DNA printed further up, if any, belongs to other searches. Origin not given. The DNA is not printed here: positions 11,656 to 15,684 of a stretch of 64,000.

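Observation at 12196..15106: RTX calcium-binding repeats fused to a gingipain-like (C25, clan CD) protease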

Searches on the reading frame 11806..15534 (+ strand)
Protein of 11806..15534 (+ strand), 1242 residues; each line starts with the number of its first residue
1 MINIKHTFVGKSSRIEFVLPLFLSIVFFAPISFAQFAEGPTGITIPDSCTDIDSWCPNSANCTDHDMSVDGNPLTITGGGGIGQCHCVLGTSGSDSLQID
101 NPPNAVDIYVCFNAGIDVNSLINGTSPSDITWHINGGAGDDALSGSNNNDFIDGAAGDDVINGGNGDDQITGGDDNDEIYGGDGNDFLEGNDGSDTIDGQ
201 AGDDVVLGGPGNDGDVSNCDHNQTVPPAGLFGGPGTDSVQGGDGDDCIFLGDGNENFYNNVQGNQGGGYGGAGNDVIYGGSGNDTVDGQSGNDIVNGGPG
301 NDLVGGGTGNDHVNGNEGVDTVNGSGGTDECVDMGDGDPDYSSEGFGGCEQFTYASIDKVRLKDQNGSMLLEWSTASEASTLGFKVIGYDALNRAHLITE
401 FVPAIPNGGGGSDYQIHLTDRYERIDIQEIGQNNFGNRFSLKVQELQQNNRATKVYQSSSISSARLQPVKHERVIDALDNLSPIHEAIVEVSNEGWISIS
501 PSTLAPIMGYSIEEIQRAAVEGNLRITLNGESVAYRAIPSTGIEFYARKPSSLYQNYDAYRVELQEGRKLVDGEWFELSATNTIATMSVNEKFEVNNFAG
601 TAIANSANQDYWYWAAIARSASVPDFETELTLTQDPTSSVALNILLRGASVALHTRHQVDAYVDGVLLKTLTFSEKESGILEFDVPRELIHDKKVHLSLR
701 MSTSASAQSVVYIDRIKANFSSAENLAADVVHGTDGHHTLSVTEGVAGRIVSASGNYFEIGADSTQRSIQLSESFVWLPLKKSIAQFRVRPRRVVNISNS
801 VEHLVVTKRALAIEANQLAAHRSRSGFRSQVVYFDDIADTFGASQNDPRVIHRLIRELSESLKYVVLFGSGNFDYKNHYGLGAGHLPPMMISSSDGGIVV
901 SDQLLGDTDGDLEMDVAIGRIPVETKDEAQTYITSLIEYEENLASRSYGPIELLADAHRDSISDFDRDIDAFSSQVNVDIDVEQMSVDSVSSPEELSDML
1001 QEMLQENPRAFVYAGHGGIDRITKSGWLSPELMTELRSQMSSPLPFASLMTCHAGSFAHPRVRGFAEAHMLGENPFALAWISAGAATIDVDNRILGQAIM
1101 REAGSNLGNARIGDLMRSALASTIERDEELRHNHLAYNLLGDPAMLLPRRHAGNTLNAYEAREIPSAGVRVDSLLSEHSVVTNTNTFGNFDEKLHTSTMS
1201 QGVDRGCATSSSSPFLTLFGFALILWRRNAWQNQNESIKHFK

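Call 3: search_protein_families(library=pfam, proteins=[window:11806-15534:+], max_evalue=1)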
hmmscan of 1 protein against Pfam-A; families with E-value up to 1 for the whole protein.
window:11806-15534:+ (1242 aa): 2 families
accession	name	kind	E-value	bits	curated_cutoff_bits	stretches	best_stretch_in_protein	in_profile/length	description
PF01364.23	Peptidase_C25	-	1.8e-45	156.3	23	1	804-1146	2-373/374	Peptidase family C25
PF00353.25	HemolysinCabind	-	1.6e-25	89.1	23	7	269-303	1-35/36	RTX calcium-binding nonapeptide repeat (4 copies)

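Call 4: search_protein_families(library=ncbifam, proteins=[window:11806-15534:+], max_evalue=1)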
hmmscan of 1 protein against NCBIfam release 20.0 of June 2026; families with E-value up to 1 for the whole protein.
window:11806-15534:+ (1242 aa): 9 families
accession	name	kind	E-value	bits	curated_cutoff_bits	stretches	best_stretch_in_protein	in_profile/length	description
NF033707.1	T9SS_sortase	equivalog_domain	5.7e-40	136.8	420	1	636-1160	183-745/1095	type IX secretion system sortase PorU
NF033943.0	RTX_toxin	subfamily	1.5e-18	66.4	1000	4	170-330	672-818/930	RTX family hemolysin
NF046115.1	Ca_rpt_SMc04171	equivalog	3.5e-17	62.7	625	2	88-214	365-488/574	SMc04171 family calcium-binding repeat protein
NF052324.1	PorU_rel_Nterm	equivalog_domain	2.9e-12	45.6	450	1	621-943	200-555/879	putative type IX secretion system sortase PorU2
NF033203.1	entero_EhxA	exception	9e-09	34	2000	2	186-303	721-830/997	enterohemolysin EhxA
NF035945.1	Zn_serralysin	subfamily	5.1e-07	29.2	500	3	136-177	324-365/462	serralysin family metalloprotease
NF053766.1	ZapA_metallo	exception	4.4e-05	22.7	940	3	270-328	335-393/483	ZapA family metalloprotease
NF052454.1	BtaGlycanEglC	equivalog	0.027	13.4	700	2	256-322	90-159/459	endo-1,3-1,4-beta-glycanase EglC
NF050046.1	PueAB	exception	0.043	12.2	670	2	169-213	371-415/616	polyurethane esterase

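Call 6: search_solved_structures(query=window:11806-15534:+, max_evalue=0.01, show_alignments=2)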
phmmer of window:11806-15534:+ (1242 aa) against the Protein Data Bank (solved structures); distinct sequences matched with E-value up to 0.01: 35.
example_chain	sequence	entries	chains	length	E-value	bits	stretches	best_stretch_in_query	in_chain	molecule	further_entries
7usl_C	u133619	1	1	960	3e-24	88.1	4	120-330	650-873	Bifunctional hemolysin-adenylate cyclase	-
7rah_E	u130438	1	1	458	3.1e-17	64.9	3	144-274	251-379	Bifunctional adenylate cyclase toxin/hemolysin CyaA,Bifunctional adenylate cyclase toxin/h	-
6sus_A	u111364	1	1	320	2.1e-12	48.9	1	121-331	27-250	Bifunctional hemolysin/adenylate cyclase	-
2z8x_A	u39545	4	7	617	1.9e-07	32.5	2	137-214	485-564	Lipase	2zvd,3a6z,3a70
2zj6_A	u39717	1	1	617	1.9e-07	32.5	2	137-214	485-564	Lipase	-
2zj7_A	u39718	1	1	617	2.7e-07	31.9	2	137-214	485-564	Lipase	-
2z8z_A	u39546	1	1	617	5.9e-07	30.8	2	166-214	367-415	Lipase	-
9p6c_A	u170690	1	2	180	1.5e-06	29.5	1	243-331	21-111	Hemolysin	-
9p0c_A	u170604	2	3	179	7.4e-06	27.2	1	241-330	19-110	Hemolysin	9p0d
1k7q_A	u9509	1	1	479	8.9e-06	26.9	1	202-391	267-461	SECRETED PROTEASE C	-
2qua_A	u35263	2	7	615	1.1e-05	26.7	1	166-213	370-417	Extracellular lipase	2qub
1k7g_A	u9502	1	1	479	1.2e-05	26.5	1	202-391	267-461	secreted protease C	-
1go7_P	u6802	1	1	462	1.7e-05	26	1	202-391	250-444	PROTEASE C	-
1go8_P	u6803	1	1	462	1.8e-05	25.9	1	202-391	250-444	PROTEASE C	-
1k7i_A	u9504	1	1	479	1.9e-05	25.8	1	202-391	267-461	secreted protease C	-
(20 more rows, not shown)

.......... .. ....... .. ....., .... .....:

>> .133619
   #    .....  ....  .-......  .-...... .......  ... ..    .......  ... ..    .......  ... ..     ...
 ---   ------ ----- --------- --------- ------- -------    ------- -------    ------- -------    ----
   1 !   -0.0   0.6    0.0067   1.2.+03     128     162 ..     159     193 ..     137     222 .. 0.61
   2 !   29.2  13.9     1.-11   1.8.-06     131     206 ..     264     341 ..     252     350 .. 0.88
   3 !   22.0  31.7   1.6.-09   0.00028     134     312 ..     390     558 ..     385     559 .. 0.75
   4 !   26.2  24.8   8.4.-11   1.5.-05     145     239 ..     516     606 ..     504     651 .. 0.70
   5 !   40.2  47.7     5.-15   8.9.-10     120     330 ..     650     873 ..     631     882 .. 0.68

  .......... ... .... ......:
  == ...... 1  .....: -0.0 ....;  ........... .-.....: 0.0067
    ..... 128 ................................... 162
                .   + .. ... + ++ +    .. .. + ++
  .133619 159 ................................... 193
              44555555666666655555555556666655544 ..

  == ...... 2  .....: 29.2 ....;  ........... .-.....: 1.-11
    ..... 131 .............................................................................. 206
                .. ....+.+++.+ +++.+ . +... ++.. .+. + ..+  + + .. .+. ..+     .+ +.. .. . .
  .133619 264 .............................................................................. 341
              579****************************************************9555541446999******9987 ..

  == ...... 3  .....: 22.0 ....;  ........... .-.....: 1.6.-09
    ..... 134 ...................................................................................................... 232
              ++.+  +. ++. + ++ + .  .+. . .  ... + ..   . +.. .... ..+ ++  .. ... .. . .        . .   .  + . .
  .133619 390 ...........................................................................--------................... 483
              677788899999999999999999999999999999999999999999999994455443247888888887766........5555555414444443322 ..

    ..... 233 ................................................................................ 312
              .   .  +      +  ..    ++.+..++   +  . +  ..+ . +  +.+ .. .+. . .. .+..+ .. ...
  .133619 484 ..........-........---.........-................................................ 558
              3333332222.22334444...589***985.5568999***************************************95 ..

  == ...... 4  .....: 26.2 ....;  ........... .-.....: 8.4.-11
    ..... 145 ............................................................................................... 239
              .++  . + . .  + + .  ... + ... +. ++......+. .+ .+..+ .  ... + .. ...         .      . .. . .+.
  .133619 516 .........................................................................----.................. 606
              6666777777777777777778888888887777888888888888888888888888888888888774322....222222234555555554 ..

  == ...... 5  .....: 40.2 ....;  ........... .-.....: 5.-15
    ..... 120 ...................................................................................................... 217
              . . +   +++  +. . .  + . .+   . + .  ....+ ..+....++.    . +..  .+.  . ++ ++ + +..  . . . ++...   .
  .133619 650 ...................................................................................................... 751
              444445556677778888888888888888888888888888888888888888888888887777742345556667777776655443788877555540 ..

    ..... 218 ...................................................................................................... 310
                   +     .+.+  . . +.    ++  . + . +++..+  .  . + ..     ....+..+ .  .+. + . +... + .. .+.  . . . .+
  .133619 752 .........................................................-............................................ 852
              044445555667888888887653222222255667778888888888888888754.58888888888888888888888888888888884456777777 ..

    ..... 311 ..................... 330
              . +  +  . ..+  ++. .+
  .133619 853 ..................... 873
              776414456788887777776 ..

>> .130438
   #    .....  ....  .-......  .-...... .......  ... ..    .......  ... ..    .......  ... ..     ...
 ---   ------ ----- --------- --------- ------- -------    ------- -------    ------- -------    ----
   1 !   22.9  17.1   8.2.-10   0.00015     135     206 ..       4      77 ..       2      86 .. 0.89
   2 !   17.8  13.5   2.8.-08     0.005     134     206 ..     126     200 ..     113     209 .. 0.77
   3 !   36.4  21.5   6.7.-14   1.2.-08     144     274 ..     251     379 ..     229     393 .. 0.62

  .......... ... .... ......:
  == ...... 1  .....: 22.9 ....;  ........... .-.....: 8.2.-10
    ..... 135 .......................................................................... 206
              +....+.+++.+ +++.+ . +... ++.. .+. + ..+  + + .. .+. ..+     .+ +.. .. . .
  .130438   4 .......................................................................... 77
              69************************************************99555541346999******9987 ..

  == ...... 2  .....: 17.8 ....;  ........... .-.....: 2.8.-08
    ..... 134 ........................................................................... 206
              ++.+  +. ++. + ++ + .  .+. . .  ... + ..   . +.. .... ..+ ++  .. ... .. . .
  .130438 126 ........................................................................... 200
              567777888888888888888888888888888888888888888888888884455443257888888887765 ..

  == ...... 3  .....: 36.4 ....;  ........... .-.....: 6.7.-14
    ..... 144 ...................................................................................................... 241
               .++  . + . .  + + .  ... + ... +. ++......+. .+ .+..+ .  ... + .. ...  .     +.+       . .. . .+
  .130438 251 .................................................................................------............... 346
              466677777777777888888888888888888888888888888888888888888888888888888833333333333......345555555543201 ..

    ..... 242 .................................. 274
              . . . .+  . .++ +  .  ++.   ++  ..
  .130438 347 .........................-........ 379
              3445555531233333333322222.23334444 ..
